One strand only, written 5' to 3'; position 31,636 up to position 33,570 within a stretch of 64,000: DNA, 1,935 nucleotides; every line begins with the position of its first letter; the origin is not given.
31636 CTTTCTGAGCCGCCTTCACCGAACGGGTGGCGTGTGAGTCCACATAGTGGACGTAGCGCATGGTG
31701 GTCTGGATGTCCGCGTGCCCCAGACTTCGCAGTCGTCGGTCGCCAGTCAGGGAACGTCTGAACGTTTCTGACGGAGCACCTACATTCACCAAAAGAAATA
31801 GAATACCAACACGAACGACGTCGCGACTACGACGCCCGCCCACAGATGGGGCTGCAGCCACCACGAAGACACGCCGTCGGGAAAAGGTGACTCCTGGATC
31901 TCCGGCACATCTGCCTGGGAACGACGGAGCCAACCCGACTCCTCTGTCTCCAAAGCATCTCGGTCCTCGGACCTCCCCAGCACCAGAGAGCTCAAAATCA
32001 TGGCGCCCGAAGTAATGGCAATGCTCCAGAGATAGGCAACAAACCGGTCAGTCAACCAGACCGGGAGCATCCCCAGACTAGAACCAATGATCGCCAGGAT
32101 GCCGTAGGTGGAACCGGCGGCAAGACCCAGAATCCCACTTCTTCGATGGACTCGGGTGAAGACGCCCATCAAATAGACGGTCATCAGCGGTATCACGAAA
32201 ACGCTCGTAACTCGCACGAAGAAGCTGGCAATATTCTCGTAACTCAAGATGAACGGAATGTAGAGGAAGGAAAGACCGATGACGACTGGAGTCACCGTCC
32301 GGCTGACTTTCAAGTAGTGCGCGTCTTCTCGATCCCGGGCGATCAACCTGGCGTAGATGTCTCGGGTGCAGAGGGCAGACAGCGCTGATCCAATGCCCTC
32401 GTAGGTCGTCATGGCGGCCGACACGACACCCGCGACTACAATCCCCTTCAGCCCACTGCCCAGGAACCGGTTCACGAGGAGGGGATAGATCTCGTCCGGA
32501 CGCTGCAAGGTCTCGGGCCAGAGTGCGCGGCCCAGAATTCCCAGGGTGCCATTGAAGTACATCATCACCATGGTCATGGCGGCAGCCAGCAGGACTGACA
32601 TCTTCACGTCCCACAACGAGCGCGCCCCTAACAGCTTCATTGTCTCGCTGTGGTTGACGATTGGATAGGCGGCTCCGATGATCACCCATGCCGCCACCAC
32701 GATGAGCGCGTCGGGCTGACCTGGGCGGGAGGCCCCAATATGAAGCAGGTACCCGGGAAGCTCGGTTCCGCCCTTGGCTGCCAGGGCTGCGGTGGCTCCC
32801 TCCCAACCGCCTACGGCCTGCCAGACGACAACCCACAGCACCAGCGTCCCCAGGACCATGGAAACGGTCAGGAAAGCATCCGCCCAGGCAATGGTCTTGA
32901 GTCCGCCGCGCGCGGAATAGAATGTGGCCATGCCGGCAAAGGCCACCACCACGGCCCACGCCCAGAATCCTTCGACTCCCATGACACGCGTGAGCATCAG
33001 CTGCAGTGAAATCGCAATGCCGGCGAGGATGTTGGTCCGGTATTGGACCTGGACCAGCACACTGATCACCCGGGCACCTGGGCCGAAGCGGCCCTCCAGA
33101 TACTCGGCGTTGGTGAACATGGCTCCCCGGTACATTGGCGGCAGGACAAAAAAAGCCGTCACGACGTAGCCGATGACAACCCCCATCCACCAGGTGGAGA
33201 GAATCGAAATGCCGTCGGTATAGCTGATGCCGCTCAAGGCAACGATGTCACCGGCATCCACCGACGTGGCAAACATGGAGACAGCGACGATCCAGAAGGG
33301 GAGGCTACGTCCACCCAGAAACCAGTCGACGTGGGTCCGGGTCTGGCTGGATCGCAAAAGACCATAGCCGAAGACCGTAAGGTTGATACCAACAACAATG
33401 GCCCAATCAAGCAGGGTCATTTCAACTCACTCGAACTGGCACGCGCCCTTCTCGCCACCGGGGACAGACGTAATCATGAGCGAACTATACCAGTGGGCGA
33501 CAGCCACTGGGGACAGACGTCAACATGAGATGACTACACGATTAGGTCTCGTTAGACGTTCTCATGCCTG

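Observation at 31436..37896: Degraded integrative island at tRNA-Leu(TAG), bounded by a 58-bp direct repeat of the tRNA 3' half.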

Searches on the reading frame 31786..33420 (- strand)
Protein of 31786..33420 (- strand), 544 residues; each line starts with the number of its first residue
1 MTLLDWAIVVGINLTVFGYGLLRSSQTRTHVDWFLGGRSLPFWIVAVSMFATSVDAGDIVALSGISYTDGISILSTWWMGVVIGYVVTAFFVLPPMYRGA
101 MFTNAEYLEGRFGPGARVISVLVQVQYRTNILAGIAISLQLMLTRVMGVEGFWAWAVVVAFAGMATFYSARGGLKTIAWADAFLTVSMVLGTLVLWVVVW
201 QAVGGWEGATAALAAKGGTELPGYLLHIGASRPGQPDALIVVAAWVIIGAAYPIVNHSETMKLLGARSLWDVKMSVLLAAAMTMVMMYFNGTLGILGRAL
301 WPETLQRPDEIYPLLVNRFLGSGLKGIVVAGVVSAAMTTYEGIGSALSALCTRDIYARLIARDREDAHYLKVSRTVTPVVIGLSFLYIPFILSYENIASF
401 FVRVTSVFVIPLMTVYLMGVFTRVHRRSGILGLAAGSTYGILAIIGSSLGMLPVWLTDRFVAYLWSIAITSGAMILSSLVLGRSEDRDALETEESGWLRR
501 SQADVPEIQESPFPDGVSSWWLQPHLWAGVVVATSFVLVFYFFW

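Call 8: search_protein_families(library=pfam, proteins=[window:31786-33420:-], max_evalue=0.01)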
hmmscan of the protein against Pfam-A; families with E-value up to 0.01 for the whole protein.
window:31786-33420:- (544 aa): 1 family
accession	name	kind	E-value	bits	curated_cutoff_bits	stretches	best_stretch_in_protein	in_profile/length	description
PF00474.23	SSF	-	9e-29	101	22.8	1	33-429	1-398/406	Sodium:solute symporter family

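Call 39: find_homologous_proteins(query=window:31786-33420:-, max_evalue=1e-20)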
Query window:31786-33420:- (544 aa): 272 proteins with E <= 1e-20 among 8000 candidates; the best 120 are listed.
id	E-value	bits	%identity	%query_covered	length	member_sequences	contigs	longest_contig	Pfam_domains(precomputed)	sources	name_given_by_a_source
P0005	0.0e+0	1094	92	100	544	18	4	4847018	PF00474.24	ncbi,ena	-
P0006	3.3e-291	985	80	100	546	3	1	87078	PF00474.24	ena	-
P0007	1.2e-258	878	71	100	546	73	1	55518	PF00474.24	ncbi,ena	-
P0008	1.8e-257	874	72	100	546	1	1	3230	PF00474.24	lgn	-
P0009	3.5e-207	708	58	100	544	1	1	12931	PF00474.24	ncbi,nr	ncbi:hypothetical protein MYX78_04035 [Acidobacteria bacterium AH-259-G07]|nr:hypothetical protein [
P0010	2.8e-201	688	59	100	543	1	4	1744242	PF00474.24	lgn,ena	-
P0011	2.9e-192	659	57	100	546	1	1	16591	PF00474.24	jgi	jgi:SSS family solute:Na+ symporter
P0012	7.6e-176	604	52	100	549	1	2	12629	PF00474.24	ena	-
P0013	3.1e-168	579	53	100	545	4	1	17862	PF00474.24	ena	-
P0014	8.0e-167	575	52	100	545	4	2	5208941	PF00474.24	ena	-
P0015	8.0e-166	571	51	100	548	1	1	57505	PF00474.24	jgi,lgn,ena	-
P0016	1.2e-165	571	52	100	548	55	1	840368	PF00474.24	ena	-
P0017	2.2e-165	570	51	98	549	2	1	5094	PF00474.24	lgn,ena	-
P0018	2.6e-164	566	50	100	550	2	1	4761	PF00474.24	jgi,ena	jgi:SSS family solute:Na+ symporter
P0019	2.8e-164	566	51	100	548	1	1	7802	PF00474.24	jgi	jgi:SSS family solute:Na+ symporter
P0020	3.3e-164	566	50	100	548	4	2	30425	PF00474.24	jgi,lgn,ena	jgi:SSS family solute:Na+ symporter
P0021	6.9e-164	565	50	100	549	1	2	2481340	PF00474.24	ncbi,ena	-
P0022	1.2e-163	564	51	100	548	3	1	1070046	PF00474.24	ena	-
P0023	1.6e-163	564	51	100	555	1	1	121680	PF00474.24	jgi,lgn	jgi:SSS family solute:Na+ symporter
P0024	5.9e-163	562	51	100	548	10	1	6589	PF00474.24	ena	-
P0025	1.4e-162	561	50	100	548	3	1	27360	PF00474.24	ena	-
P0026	3.6e-162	559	51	100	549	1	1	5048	PF00474.24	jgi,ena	-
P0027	4.1e-162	559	50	100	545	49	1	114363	PF00474.24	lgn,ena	-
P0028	6.3e-162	558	52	94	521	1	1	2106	PF00474.24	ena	-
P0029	1.1e-161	558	51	100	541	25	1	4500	PF00474.24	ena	-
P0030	2.1e-161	557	50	100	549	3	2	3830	PF00474.24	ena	-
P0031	5.0e-161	555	49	100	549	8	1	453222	PF00474.24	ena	-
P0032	8.2e-161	555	50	97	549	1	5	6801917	PF00474.24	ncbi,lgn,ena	-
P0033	8.4e-161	555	50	100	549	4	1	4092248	PF00474.24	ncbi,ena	-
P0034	3.5e-160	553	51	100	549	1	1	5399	PF00474.24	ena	-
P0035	4.0e-160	552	51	100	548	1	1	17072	PF00474.24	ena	-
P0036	5.8e-160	552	48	100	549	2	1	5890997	PF00474.24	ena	-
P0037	8.3e-160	551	50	100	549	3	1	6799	PF00474.24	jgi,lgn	-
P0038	1.2e-159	551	50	100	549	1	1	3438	PF00474.24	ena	-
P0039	2.5e-159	550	50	96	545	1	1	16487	PF00474.24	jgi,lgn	jgi:SSS family solute:Na+ symporter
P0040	5.2e-159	549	49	100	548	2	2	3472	PF00474.24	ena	-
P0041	1.3e-158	547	50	100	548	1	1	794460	PF00474.24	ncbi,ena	-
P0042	1.4e-158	547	50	100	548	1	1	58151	PF00474.24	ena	-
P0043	1.0e-157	545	51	97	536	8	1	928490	PF00474.24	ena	-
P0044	1.5e-152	527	49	100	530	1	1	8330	PF00474.24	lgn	-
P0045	3.8e-152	526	46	100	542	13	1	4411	PF00474.24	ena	-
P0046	7.1e-152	525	48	100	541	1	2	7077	PF00474.24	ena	-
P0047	9.2e-152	525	48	100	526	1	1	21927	PF00474.24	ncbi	-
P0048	1.2e-151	524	72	59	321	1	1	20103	PF00474.24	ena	-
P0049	1.6e-148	514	48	100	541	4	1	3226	PF00474.24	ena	-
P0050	1.2e-141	492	46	96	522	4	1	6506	PF00474.24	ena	-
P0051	5.9e-140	486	46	100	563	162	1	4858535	PF00474.24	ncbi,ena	-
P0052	9.6e-140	485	48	96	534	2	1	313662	PF00474.24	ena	-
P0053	1.7e-139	484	51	87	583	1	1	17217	PF00474.24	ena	-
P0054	1.5e-138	481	46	97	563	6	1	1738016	PF00474.24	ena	-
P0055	3.6e-138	480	47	95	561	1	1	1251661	PF00474.24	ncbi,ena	-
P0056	4.8e-138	480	47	94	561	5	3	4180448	PF00474.24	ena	-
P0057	6.0e-138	479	45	95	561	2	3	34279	PF00474.24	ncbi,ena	-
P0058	1.5e-137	478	46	95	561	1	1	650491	PF00474.24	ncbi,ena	-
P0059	6.7e-137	476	44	100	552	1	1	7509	PF00474.24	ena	-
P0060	4.5e-136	473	45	97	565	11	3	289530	PF00474.24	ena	-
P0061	4.9e-136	473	47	96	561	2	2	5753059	PF00474.24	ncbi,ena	-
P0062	8.6e-136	472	44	100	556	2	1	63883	PF00474.24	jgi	jgi:SSS family solute:Na+ symporter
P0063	1.2e-135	472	47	94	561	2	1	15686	PF00474.24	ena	-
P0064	1.3e-135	472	45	100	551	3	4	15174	PF00474.24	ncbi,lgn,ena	-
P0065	3.0e-135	470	47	95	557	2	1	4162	PF00474.24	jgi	-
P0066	8.1e-135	469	45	94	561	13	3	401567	PF00474.24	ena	-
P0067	8.7e-135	469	50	84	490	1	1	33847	PF00474.24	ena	-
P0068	9.3e-135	469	47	97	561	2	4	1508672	PF00474.24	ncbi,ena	-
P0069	1.8e-134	468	44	94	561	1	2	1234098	PF00474.24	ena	-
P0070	2.2e-134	468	43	100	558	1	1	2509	PF00474.24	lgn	-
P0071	3.0e-134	467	45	95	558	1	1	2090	PF00474.24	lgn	-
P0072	3.1e-134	467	46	99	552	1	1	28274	PF00474.24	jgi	-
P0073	5.2e-134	466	44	99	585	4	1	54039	PF00474.24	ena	-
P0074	8.3e-134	466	46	100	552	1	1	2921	PF00474.24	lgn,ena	-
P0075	1.0e-133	465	47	100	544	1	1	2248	PF00474.24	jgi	jgi:SSS family solute:Na+ symporter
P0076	1.6e-133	465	46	98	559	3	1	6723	PF00474.24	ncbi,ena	-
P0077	2.2e-133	464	43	100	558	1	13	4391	PF00474.24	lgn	-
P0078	2.4e-133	464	45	95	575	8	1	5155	PF00474.24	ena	-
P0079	3.6e-133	464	47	100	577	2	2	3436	PF00474.24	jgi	jgi:SSS family transporter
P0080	9.8e-133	462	45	100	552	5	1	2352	PF00474.24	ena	-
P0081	2.2e-132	461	44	100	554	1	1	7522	PF00474.24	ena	-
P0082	2.7e-131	457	44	100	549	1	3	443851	PF00474.24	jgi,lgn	jgi:SSS family solute:Na+ symporter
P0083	3.1e-131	457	43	100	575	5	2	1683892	PF00474.24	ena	-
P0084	5.7e-131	456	44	95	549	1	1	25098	PF00474.24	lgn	-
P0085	7.8e-131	456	47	97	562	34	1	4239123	PF00474.24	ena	-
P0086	8.8e-131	456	43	100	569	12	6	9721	PF00474.24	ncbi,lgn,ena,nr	ncbi:MAG: hypothetical protein QF918_11050 [Pirellulaceae bacterium]|nr:hypothetical protein [Pirell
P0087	1.0e-130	455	42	95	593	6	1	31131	PF00474.24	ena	-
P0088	1.4e-130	455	46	92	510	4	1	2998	PF00474.24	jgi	jgi:SSS family solute:Na+ symporter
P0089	2.0e-130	454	43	100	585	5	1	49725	PF00474.24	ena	-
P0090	2.3e-130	454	45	100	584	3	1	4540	PF00474.24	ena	-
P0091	4.3e-130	453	44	100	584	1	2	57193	PF00474.24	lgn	-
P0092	4.4e-130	453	44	100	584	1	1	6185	PF00474.24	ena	-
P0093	6.6e-130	453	40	100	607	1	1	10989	PF00474.24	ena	-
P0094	8.5e-130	452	47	97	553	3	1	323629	PF00474.24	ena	-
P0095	1.2e-129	452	42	94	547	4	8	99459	PF00474.24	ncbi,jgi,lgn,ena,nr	ncbi:MAG: sodium/solute symporter [Planctomycetaceae bacterium]|jgi:solute:Na+ symporter, SSS family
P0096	1.2e-129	452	45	100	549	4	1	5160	PF00474.24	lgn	-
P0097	2.0e-129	451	45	100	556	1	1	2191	PF00474.24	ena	-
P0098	2.4e-129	451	45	100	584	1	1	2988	PF00474.24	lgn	-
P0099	3.4e-129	450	45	100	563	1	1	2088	PF00474.24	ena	-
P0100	5.3e-129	450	45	100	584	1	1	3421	PF00474.24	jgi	jgi:SSS family solute:Na+ symporter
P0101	9.1e-129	449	43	99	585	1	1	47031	PF00474.24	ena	-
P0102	1.0e-128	449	46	94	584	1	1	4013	PF00474.24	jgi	jgi:solute:Na+ symporter, SSS family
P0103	1.3e-128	449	44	100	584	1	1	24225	PF00474.24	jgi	jgi:SSS family solute:Na+ symporter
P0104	1.6e-128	448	46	93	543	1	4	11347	PF00474.24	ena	-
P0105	1.7e-128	448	43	100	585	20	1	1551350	PF00474.24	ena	-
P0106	2.3e-128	448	44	100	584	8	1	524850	PF00474.24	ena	-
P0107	2.5e-128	448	42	100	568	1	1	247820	PF00474.24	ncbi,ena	-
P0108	3.1e-128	447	43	100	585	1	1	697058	PF00474.24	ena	-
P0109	4.3e-128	447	43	100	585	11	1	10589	PF00474.24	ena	-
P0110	5.5e-128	446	43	100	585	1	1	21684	PF00474.24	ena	-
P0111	9.2e-128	446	43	100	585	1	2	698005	PF00474.24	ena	-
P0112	9.4e-128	446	43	100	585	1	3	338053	PF00474.24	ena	-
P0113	1.1e-127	445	43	100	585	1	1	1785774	PF00474.24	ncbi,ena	-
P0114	1.3e-127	445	43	100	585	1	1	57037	PF00474.24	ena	-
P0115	1.5e-127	445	43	100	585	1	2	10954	PF00474.24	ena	-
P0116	1.6e-127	445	42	100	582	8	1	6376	PF00474.24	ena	-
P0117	1.7e-127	445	43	100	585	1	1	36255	PF00474.24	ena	-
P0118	1.7e-127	445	43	99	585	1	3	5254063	PF00474.24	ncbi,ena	-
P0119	1.8e-127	445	43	100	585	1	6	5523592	PF00474.24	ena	-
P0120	1.9e-127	445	43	100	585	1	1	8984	PF00474.24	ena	-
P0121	2.0e-127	445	43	100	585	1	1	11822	PF00474.24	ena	-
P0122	2.1e-127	445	43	100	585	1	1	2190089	PF00474.24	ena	-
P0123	2.1e-127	444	43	100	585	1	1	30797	PF00474.24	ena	-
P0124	2.5e-127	444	43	100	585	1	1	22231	PF00474.24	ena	-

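Call 40: find_encoding_contigs(protein=P0005, flank=10000, max_places=6)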
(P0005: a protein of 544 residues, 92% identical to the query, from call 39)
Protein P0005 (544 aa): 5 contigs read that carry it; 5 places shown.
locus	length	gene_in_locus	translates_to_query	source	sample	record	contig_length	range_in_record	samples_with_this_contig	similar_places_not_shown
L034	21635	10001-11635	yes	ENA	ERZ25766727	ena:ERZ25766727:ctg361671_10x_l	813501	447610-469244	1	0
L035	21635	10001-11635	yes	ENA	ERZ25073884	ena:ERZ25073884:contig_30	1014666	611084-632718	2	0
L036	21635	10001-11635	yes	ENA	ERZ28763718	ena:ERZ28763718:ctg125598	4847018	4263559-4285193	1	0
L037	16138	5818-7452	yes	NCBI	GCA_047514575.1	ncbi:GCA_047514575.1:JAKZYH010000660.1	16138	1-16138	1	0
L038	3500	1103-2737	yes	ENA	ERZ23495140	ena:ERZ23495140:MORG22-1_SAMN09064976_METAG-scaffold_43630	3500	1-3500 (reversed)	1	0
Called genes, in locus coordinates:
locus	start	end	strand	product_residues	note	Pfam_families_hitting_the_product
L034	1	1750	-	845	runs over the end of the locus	PF00069:Pkinase, PF01636:APH (faint), PF07714:PK_Tyr_Ser-Thr, PF03109:ABC1 (weak), PF13432:TPR_16 (faint), PF07719:TPR_2 (faint), PF13428:TPR_14 (faint), PF14559:TPR_19 (faint), +1 more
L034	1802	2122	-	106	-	-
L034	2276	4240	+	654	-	PF01609:DDE_Tnp_1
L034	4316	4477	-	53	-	-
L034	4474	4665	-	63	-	-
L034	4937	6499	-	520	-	PF00089:Trypsin, PF13365:Trypsin_2 (weak)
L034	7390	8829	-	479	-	PF13520:AA_permease_2, PF00324:AA_permease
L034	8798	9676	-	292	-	PF00578:AhpC-TSA, PF08534:Redoxin, PF13905:Thioredoxin_8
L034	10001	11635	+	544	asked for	PF00474:SSF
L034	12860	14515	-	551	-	PF04055:Radical_SAM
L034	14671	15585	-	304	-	PF01063:Aminotran_4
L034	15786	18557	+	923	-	PF07635:PSCyt1, PF13442:Cytochrome_CBB3 (faint), PF07635:PSCyt1, PF07583:PSCyt2, PF07587:PSD1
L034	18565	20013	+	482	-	PF07394:DUF1501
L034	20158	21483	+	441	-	PF05598:DUF772 (weak), PF01609:DDE_Tnp_1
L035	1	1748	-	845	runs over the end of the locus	PF00069:Pkinase, PF01636:APH (faint), PF07714:PK_Tyr_Ser-Thr, PF03109:ABC1 (weak), PF13432:TPR_16 (faint), PF07719:TPR_2 (faint), PF13428:TPR_14 (faint), PF14559:TPR_19 (faint), +1 more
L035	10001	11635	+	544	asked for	PF00474:SSF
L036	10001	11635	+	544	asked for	PF00474:SSF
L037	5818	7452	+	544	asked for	PF00474:SSF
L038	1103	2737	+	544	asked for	PF00474:SSF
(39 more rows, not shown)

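Call 41: find_encoding_contigs(protein=P0006, flank=10000, max_places=4)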
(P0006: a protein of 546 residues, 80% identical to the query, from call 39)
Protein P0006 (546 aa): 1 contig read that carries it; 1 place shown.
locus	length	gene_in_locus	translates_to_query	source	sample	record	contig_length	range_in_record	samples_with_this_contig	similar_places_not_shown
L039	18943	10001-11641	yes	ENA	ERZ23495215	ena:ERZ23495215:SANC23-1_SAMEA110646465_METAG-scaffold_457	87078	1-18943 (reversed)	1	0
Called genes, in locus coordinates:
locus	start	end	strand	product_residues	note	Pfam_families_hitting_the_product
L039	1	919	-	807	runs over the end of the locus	PF00483:NTP_transferase, PF12804:NTP_transf_3 (faint), PF10509:GalKase_gal_bdg, PF00288:GHMP_kinases_N, PF08544:GHMP_kinases_C (faint)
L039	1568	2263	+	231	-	-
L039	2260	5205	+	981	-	PF13620:CarboxypepD_reg, PF25183:OMP_b-brl_4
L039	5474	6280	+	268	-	PF01135:PCMT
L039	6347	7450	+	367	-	PF13088:BNR_2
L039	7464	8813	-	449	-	PF00324:AA_permease, PF13520:AA_permease_2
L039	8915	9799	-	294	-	PF00085:Thioredoxin (faint), PF00578:AhpC-TSA, PF08534:Redoxin, PF13905:Thioredoxin_8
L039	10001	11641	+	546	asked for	PF00474:SSF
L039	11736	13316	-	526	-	PF02310:B12-binding, PF04055:Radical_SAM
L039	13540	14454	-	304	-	PF01063:Aminotran_4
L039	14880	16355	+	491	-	-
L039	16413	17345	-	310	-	PF00701:DHDPS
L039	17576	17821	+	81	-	-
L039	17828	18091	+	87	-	-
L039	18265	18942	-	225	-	?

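Call 43: find_encoding_contigs(protein=window:31786-33420:-, flank=10000, max_places=10)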
Protein window:31786-33420:- (544 aa): 6 contigs read that carry it; 4 places shown.
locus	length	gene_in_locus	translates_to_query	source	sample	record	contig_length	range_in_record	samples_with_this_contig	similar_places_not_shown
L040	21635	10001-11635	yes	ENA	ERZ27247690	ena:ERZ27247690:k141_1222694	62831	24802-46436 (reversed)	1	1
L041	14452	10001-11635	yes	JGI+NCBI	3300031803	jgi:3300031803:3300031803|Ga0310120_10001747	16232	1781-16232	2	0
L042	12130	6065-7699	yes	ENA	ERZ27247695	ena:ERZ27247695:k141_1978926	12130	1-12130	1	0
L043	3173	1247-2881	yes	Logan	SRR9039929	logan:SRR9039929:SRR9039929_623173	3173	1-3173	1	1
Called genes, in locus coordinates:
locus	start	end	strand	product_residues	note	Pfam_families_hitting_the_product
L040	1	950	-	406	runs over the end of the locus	PF03116:NQR2_RnfD_RnfE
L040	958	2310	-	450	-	PF05896:NQRA_N, PF24836:NQRA_2nd, PF11973:NQRA_SLBB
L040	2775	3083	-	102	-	-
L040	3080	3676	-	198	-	PF03706:LPG_synthase_TM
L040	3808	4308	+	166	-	-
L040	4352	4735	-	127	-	-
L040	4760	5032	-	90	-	-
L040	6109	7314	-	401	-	PF13088:BNR_2 (faint), PF02012:BNR (faint)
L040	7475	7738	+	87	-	-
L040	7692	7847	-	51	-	-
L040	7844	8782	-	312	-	PF14319:Zn_Tnp_IS91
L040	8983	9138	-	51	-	-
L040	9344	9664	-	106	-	-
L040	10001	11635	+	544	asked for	PF00474:SSF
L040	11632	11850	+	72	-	-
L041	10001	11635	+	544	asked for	PF00474:SSF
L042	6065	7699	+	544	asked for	PF00474:SSF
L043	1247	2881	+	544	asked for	PF00474:SSF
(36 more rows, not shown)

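Call 44: list_cluster_members(proteins=[P0005, window:31786-33420:-])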
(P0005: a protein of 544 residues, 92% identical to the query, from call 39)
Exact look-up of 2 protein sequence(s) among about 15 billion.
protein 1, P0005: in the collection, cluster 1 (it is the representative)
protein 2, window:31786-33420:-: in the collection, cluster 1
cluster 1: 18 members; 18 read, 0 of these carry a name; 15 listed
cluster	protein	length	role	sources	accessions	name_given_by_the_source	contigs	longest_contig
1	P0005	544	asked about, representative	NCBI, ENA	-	-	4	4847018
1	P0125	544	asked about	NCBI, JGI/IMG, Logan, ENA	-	-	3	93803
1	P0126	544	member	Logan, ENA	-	-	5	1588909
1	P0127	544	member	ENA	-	-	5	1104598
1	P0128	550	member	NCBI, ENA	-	-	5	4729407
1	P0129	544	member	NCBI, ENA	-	-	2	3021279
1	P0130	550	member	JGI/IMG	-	-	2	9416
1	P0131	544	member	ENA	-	-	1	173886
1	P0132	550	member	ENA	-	-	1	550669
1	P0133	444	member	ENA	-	-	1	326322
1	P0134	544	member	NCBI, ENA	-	-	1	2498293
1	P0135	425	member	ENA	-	-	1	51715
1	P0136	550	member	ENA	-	-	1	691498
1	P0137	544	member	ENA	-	-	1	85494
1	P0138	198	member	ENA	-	-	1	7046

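Call 46: find_encoding_contigs(protein=P0126, flank=10000, max_places=6)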
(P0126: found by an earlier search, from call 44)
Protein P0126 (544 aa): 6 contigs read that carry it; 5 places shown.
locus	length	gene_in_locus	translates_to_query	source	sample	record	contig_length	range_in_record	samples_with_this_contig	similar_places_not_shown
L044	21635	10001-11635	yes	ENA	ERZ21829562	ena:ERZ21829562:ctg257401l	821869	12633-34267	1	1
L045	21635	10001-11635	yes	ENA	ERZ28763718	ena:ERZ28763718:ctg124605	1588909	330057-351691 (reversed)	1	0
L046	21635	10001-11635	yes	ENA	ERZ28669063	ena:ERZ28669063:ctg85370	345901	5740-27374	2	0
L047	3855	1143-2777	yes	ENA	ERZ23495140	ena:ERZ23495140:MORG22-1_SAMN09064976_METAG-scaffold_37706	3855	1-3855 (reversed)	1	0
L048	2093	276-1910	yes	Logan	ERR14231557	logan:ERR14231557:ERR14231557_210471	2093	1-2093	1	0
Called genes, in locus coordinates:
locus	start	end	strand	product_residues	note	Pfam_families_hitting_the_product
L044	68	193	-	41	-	-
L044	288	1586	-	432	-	PF25210:Kelch_FKB95 (faint), PF01344:Kelch_1 (faint), PF13415:Beta-prop_FBX42 (faint), PF07646:Kelch_2 (faint), PF24681:Kelch_KLHDC2_KLHL20_DRC7, PF24981:Beta-prop_ATRN-LZTR1 (faint), PF24996:NANM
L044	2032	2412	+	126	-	PF03745:DUF309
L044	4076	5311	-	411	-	PF13088:BNR_2 (faint), PF02012:BNR (faint)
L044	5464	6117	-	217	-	PF13358:DDE_3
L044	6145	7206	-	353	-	PF12760:Zn_ribbon_IS1595, PF12762:DDE_Tnp_IS1595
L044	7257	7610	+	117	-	-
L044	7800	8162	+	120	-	-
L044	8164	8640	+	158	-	-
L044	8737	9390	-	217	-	PF04986:Y2_Tnp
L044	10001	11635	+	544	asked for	PF00474:SSF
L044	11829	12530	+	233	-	-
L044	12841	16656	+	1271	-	PF06739:SBBP (faint), PF08450:SGL (faint), PF01436:NHL (weak), PF01833:TIG, PF25021:TEN_NHL, PF01436:NHL (weak)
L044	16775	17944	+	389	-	PF14294:DUF4372, PF01609:DDE_Tnp_1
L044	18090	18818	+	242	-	PF25021:TEN_NHL, PF01436:NHL (weak)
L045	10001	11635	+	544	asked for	PF00474:SSF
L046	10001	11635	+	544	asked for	PF00474:SSF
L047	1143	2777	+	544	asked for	PF00474:SSF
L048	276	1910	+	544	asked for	PF00474:SSF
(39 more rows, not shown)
